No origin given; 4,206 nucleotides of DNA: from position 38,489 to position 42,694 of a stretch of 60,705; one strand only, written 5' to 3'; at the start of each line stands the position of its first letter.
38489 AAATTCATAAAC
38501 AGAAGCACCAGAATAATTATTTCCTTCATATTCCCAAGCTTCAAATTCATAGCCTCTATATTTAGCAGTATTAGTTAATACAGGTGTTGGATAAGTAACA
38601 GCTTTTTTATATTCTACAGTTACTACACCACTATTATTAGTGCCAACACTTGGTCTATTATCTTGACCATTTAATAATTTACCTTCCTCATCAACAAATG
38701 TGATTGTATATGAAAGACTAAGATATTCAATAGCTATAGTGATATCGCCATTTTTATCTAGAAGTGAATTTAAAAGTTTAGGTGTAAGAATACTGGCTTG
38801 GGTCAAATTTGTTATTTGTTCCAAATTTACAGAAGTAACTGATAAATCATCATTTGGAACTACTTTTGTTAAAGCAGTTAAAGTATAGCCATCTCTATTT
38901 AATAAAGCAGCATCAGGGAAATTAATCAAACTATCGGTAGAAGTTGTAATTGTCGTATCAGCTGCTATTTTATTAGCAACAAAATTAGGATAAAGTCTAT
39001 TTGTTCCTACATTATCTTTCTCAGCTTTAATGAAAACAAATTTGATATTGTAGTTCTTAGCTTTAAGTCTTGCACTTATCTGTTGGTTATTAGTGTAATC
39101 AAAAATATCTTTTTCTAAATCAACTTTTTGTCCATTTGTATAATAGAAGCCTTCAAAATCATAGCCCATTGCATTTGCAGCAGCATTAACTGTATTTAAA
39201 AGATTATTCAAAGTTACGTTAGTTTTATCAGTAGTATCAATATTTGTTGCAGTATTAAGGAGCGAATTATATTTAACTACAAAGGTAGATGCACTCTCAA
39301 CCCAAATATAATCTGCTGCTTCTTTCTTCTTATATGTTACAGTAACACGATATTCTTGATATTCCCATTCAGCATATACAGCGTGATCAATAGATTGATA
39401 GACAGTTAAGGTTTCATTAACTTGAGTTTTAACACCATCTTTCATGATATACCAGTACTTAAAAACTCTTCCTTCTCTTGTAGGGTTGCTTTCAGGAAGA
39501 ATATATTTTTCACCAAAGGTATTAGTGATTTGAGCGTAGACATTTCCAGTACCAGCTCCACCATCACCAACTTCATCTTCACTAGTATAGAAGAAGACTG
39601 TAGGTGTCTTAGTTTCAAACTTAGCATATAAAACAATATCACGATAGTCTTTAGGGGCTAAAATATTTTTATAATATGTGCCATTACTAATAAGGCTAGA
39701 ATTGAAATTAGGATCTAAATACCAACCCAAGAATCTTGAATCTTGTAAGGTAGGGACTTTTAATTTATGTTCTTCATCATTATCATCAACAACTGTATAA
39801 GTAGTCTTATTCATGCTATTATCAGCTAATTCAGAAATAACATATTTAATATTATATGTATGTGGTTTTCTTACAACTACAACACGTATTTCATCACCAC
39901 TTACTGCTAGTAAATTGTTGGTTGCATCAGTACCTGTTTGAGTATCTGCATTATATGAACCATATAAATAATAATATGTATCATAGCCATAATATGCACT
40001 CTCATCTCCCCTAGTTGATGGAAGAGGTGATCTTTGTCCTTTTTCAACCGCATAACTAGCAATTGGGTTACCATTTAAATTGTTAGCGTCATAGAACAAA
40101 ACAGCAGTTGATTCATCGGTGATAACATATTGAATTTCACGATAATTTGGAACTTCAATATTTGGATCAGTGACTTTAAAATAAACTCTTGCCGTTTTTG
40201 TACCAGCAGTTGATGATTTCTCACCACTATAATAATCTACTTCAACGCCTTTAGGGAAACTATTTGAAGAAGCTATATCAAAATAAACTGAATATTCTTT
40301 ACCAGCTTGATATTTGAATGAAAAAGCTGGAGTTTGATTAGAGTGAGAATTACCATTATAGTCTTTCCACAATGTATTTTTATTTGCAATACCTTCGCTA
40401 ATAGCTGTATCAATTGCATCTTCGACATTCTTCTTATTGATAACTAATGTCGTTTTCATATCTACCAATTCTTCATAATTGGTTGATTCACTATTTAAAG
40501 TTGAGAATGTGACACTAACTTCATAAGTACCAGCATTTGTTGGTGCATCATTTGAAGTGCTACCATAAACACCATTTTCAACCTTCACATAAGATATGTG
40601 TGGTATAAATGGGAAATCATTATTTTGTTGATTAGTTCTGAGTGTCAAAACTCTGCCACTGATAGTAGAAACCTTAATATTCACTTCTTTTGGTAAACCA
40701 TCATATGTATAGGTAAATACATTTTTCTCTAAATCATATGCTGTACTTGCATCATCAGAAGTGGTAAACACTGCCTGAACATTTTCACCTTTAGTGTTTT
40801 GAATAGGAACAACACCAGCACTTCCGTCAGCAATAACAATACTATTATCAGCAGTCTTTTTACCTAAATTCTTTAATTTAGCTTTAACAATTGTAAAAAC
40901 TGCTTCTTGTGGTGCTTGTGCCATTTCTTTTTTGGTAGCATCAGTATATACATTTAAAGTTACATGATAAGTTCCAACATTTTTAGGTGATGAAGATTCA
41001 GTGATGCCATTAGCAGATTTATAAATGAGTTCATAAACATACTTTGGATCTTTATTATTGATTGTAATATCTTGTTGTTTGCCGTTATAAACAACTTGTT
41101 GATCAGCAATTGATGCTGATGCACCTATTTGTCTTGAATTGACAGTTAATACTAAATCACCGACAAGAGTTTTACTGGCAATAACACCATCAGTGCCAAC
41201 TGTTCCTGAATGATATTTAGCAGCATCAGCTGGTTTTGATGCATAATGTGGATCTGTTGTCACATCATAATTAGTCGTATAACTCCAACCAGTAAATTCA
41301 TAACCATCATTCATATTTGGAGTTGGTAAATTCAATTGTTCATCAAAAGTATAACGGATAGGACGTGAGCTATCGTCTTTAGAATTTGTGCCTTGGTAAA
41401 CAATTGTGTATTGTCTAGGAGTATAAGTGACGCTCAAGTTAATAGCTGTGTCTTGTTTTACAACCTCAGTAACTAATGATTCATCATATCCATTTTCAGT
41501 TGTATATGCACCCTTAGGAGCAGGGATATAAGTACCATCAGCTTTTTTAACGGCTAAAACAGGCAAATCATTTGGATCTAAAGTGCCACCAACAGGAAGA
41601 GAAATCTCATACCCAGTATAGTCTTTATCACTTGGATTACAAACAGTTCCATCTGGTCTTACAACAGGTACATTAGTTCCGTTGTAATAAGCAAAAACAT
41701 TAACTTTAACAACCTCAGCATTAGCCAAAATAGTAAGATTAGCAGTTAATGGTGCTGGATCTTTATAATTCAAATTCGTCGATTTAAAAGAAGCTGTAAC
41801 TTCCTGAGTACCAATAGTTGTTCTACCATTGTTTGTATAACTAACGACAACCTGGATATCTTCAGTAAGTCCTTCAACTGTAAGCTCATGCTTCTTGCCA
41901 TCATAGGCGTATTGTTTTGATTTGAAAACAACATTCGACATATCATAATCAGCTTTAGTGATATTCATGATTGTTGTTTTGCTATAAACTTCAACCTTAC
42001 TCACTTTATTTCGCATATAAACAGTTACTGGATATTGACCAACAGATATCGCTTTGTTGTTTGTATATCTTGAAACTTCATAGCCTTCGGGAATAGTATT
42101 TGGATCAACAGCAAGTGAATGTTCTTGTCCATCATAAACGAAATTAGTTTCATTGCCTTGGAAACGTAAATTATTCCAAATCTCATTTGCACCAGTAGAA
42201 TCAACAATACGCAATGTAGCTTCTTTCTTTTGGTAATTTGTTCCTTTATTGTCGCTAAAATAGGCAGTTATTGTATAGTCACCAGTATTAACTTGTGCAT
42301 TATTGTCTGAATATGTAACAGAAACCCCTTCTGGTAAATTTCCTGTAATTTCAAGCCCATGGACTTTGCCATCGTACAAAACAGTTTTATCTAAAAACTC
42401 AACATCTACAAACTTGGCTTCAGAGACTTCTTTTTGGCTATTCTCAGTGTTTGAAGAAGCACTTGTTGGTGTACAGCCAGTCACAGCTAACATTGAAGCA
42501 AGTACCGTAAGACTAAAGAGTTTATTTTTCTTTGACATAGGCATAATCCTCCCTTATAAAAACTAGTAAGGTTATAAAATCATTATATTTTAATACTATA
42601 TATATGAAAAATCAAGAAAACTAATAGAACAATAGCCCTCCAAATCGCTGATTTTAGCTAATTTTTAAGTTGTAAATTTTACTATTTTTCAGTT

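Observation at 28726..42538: Two giant lipoprotein genes form one 13.8-kb operon with different distal ends (BspA-type LRR and Big_2)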

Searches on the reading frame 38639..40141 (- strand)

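Call 77: search_protein_families(library=pfam, proteins=[window:38639-40141:-], max_evalue=0.05)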
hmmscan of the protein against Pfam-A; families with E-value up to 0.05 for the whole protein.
window:38639-40141:- (501 aa): 2 families
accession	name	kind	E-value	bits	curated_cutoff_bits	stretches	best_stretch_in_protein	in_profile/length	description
PF09479.16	Flg_new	-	7.1e-12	45.7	27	2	200-257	11-64/65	Listeria-Bacteroides repeat domain (List_Bact_rpt)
PF03103.22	DUF243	-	0.0015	19.3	25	0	57-127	5-76/98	Domain of unknown function (DUF243)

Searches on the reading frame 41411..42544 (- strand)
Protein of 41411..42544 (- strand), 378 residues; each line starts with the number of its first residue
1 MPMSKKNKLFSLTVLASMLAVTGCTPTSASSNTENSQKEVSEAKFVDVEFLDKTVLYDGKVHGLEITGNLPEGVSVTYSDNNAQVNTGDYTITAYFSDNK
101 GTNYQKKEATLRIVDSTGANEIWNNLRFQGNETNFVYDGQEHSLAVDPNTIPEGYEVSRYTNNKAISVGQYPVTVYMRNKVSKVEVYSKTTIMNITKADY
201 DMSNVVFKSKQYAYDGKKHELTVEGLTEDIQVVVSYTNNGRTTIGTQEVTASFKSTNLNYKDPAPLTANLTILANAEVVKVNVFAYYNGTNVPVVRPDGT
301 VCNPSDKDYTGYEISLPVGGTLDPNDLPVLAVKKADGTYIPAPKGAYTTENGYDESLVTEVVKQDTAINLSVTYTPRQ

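Call 11: search_protein_families(library=pfam, proteins=[window:41411-42544:-], max_evalue=5)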
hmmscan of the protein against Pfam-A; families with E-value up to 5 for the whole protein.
seq(378 aa): 4 families
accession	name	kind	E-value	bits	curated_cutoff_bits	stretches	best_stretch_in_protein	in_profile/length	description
PF00117.34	GATase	-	0.0071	16.5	22.8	1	132-164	119-151/190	Glutamine amidotransferase class-I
PF10628.14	CotE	-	0.051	13.5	25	1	211-276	42-105/177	Outer spore coat protein E (CotE)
PF07523.18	Big_3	-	0.074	13.8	21.2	1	74-102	21-50/68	Bacterial Ig-like domain (group 3)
PF08481.16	GBS_Bsp-like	-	0.42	11.1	31.6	0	76-104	57-85/92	GBS Bsp-like repeat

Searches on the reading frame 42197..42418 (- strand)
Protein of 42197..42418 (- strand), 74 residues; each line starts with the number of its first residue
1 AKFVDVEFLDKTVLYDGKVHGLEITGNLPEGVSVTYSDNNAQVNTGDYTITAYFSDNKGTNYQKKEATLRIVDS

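Call 64: search_protein_families(library=pfam, alignment_id=A6, max_evalue=1)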
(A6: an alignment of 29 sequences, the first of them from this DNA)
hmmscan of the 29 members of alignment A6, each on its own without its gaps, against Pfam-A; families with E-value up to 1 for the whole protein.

A. member 1, seq(74 aa): 2 families
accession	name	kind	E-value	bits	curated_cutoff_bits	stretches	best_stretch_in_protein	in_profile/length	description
PF17957.7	Big_7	-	0.039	15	24.1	1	32-59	3-31/70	Bacterial Ig domain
PF07495.19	Y_Y_Y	-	0.056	13.8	26.6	1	44-71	36-62/65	Y_Y_Y domain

B. families by the number of members that match (of 29 scanned): 27 families (the first 25 are shown)
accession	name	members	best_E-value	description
PF18887.5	MBG_3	15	2.4e-07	MBG domain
PF17883.6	MBG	5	0.0016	MBG domain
PF00117.34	GATase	3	0.019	Glutamine amidotransferase class-I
PF16640.11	Big_3_5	2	0.017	Bacterial Ig-like domain (group 3)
PF17813.7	RET_CLD4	2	0.037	RET Cadherin like domain 4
PF16743.10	PliI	2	0.091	Periplasmic lysozyme inhibitor of I-type lysozyme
PF10628.14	CotE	1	0.003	Outer spore coat protein E (CotE)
PF18676.6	MBG_2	1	0.012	MBG domain (YGX type)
PF24295.1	DUF7480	1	0.014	Domain of unknown function (DUF7480)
PF17957.7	Big_7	1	0.039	Bacterial Ig domain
PF15401.11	TAA-Trp-ring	1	0.043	Tryptophan-ring motif of head of Trimeric autotransporter adhesin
PF00801.26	PKD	1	0.049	PKD domain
PF20631.3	CoV_NSP13_1B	1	0.05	Coronavirus Nonstructural protein 13, 1B domain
PF07495.19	Y_Y_Y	1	0.056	Y_Y_Y domain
PF18587.6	PLL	1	0.059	PTX/LNS-Like (PLL) domain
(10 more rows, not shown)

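Call 65: search_solved_structures(query=A6, max_evalue=1, show_alignments=1)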
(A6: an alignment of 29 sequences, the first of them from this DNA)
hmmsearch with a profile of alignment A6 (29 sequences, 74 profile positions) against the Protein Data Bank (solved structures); distinct sequences matched with E-value up to 1: 13.
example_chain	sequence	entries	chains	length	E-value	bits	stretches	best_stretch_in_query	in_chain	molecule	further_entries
4u6t_A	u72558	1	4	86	0.0094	19.2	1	14-67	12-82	ColH protein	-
4u7k_A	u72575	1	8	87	0.0095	19.2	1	14-67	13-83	ColH protein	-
9lqj_A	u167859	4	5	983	0.032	17.5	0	21-67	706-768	Collagenase ColH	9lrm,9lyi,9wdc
9lrk_A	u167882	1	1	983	0.032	17.5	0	21-67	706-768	Collagenase ColH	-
2y72_A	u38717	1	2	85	0.081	16.2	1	33-64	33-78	COLLAGENASE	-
4jrw_A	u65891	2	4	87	0.081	16.2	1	33-64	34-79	Collagenase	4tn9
4aqo_A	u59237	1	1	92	0.097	16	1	33-64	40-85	COLLAGENASE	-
4v2d_A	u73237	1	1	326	0.45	13.8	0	10-43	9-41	FIBRONECTIN LEUCINE RICH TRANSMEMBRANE PROTEIN 2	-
4v2c_A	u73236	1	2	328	0.45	13.8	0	10-43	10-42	FIBRONECTIN LEUCINE RICH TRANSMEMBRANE PROTEIN 2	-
2kpn_A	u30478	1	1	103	0.47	13.8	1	20-73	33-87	Bacillolysin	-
5ftt_B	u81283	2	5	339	0.48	13.7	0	10-43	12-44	LEUCINE-RICH REPEAT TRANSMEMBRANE PROTEIN FLRT2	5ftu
4l9d_A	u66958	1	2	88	0.54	13.6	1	40-66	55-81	Protease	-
5kdj_B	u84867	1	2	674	0.77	13.1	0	23-65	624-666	F5/8 type C domain protein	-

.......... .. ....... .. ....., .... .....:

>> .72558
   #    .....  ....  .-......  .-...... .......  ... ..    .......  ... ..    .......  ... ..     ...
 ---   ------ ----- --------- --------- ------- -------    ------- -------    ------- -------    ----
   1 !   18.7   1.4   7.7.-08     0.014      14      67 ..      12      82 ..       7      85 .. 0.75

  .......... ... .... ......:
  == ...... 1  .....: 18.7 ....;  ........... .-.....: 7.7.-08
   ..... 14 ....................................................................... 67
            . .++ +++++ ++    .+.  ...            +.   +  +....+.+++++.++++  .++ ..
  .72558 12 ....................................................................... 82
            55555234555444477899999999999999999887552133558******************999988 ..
